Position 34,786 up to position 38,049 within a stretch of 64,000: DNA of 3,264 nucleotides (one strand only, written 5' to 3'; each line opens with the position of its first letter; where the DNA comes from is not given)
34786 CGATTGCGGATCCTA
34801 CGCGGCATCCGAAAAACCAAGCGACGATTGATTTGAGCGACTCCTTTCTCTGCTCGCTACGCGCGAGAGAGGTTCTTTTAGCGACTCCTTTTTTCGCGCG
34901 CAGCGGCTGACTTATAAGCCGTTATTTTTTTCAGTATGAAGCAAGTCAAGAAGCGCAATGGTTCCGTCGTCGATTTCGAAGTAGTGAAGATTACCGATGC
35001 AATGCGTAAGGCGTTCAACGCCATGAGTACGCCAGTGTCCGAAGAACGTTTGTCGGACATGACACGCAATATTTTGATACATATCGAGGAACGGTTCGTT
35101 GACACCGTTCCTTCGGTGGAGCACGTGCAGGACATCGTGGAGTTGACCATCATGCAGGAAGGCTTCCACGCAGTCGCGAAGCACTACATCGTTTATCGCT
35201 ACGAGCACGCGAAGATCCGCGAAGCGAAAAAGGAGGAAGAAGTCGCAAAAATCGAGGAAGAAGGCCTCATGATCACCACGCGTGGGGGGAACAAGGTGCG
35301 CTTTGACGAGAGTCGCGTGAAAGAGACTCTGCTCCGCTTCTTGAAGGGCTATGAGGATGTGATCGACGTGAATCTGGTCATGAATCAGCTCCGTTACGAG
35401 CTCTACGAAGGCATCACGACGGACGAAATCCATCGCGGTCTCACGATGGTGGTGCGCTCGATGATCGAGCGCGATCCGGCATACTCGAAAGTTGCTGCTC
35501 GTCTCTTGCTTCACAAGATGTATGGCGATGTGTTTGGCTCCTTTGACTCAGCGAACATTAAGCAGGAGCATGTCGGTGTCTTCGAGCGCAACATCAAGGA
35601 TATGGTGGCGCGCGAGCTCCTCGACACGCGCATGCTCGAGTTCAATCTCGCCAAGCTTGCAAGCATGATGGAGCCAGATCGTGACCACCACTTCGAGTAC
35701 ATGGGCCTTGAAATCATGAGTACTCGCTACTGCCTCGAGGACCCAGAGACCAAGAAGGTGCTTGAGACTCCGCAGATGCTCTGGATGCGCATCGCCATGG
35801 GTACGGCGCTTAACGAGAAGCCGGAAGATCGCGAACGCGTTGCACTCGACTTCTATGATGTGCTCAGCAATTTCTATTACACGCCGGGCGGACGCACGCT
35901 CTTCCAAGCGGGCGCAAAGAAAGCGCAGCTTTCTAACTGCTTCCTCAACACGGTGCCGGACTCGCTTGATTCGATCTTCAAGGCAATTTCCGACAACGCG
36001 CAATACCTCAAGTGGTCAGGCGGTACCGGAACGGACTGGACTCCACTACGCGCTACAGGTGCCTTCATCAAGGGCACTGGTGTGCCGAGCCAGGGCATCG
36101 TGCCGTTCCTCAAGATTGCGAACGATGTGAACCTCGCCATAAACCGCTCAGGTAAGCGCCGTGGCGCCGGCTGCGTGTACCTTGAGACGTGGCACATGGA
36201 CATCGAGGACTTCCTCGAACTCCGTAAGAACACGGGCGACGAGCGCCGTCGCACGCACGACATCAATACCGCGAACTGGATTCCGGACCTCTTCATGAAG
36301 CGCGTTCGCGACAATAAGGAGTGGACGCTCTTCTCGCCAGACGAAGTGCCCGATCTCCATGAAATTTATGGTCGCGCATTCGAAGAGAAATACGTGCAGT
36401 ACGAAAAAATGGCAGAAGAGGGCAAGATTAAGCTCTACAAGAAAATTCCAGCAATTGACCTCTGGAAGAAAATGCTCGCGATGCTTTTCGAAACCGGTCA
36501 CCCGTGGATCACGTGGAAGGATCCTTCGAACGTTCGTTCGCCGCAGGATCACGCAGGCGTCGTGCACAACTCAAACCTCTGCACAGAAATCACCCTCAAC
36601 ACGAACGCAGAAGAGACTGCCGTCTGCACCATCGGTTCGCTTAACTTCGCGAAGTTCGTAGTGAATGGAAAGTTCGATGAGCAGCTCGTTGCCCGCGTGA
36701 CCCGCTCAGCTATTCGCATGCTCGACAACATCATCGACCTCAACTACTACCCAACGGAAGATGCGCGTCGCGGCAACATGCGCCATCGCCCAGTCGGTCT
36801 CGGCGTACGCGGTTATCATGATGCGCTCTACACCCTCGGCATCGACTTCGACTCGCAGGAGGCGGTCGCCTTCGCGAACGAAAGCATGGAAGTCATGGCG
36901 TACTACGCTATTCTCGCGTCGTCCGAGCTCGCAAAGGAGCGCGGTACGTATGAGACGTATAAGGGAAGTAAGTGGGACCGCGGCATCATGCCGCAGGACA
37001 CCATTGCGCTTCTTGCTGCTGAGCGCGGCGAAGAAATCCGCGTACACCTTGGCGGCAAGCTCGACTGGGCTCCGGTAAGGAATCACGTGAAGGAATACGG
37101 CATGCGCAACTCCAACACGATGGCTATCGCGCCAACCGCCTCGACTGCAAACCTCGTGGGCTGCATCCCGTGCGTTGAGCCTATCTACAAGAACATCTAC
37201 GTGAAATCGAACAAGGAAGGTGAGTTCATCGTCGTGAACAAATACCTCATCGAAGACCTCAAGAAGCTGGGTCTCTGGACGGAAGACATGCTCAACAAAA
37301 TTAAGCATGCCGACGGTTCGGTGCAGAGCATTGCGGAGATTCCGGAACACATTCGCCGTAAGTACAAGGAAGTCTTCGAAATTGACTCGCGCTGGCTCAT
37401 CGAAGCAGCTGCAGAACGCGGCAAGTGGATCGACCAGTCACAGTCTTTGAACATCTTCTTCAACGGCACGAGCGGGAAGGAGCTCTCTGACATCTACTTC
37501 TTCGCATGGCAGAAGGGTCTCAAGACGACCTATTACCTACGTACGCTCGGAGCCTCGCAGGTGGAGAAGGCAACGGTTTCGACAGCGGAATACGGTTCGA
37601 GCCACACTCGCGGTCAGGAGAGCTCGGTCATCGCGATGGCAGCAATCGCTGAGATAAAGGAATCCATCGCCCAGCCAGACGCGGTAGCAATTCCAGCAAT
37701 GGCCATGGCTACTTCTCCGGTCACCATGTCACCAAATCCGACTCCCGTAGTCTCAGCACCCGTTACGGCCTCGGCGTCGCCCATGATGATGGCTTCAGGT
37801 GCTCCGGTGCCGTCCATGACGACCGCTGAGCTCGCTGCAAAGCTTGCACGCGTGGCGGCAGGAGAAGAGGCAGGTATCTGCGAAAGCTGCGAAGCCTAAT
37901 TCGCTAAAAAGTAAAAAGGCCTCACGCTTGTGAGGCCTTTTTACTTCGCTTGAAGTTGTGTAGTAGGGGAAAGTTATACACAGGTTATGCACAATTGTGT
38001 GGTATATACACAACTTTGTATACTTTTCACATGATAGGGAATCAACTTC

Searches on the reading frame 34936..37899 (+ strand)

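Call 8: search_protein_families(library=pfam, proteins=[window:34936-37899:+], max_evalue=0.001)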
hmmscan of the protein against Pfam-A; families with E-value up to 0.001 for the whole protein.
window:34936-37899:+ (987 aa): 3 families
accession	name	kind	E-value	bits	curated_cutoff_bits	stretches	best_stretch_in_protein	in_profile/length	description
PF02867.20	Ribonuc_red_lgC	-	7.2e-192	639.1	23.9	1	333-868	1-523/523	Ribonucleotide reductase, barrel domain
PF03477.21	ATP-cone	-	5.1e-27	94.7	25.8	2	3-92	2-87/88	ATP cone domain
PF00317.26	Ribonuc_red_lgN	-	1.8e-19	70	28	1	253-329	3-76/77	Ribonucleotide reductase, all-alpha domain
